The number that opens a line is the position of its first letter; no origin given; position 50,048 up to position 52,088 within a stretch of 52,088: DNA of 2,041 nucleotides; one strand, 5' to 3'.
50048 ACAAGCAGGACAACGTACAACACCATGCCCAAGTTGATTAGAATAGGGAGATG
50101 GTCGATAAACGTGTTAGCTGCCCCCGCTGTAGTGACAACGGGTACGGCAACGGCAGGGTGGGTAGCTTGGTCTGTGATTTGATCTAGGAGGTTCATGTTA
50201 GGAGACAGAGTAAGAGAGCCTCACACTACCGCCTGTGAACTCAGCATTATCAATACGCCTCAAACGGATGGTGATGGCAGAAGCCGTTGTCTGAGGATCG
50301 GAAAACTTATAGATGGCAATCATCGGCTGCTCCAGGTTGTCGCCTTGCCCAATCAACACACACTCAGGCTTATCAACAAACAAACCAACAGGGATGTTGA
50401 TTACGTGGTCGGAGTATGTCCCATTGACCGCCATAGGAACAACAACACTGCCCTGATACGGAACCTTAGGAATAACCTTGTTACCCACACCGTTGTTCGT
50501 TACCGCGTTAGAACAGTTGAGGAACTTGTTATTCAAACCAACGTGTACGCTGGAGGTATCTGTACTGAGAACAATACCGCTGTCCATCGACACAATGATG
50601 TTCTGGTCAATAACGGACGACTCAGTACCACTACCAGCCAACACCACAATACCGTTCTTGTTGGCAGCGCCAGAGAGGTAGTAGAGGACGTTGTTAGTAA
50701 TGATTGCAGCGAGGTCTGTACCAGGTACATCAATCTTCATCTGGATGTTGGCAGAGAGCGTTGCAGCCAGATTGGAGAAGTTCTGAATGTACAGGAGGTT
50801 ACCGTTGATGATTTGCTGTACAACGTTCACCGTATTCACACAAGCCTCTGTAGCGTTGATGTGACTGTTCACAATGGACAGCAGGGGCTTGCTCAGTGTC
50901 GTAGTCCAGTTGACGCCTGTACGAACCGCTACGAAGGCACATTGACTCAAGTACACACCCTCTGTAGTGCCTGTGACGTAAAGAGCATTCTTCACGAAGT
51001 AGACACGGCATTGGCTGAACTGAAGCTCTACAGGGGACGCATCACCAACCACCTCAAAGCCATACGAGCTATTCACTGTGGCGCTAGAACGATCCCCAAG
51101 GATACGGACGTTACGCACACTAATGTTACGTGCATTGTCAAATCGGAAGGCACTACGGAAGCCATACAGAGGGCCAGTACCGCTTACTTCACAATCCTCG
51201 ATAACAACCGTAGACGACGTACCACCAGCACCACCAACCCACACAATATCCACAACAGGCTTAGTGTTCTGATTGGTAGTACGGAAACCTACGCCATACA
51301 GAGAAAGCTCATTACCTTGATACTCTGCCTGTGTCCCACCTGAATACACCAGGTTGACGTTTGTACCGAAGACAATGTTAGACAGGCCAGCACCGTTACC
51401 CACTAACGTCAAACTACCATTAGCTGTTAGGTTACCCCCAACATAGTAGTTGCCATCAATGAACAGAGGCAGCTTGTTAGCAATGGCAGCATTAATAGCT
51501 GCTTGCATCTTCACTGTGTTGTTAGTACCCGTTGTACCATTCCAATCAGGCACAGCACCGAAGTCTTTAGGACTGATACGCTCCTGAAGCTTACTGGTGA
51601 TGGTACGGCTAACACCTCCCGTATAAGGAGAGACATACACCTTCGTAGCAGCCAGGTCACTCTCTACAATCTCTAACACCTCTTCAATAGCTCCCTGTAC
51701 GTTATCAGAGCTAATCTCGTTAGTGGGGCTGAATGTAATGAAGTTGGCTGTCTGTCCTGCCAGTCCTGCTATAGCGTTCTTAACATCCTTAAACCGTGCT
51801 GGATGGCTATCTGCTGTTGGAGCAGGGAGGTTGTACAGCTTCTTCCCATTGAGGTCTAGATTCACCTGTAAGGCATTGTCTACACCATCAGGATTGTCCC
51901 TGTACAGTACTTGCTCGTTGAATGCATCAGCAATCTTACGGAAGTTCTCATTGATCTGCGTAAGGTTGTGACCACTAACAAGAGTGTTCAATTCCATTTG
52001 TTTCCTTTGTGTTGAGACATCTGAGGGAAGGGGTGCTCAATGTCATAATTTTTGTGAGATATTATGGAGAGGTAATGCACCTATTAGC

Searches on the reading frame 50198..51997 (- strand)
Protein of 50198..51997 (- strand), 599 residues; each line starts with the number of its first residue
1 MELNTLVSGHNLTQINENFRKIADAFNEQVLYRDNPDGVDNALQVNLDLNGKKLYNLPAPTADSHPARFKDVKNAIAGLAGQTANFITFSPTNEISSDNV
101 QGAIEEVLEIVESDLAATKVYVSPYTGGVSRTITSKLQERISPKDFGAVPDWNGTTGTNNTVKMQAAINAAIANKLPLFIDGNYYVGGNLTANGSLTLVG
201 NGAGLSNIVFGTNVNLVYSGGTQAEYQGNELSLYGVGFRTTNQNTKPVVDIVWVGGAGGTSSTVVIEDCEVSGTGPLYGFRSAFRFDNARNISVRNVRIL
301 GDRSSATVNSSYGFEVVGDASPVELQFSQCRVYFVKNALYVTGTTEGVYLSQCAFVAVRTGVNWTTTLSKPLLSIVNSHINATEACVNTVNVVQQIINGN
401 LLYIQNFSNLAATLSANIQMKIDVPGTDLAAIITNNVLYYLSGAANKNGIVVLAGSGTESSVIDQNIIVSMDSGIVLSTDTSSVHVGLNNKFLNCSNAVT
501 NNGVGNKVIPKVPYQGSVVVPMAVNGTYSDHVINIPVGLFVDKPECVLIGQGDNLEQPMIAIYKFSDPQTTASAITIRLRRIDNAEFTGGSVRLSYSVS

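Call 12: search_protein_families(library=phrogs, proteins=[window:50198-51997:-], max_evalue=0.00001)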
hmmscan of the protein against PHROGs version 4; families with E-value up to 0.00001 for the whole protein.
window:50198-51997:- (599 aa): 2 families
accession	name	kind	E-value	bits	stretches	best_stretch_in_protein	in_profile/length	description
phrog_17587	-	tail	8.7e-09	35.3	1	3-82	5-81/641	tail fiber protein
phrog_17462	-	unknown function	1.4e-08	34.8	1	5-56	8-58/542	-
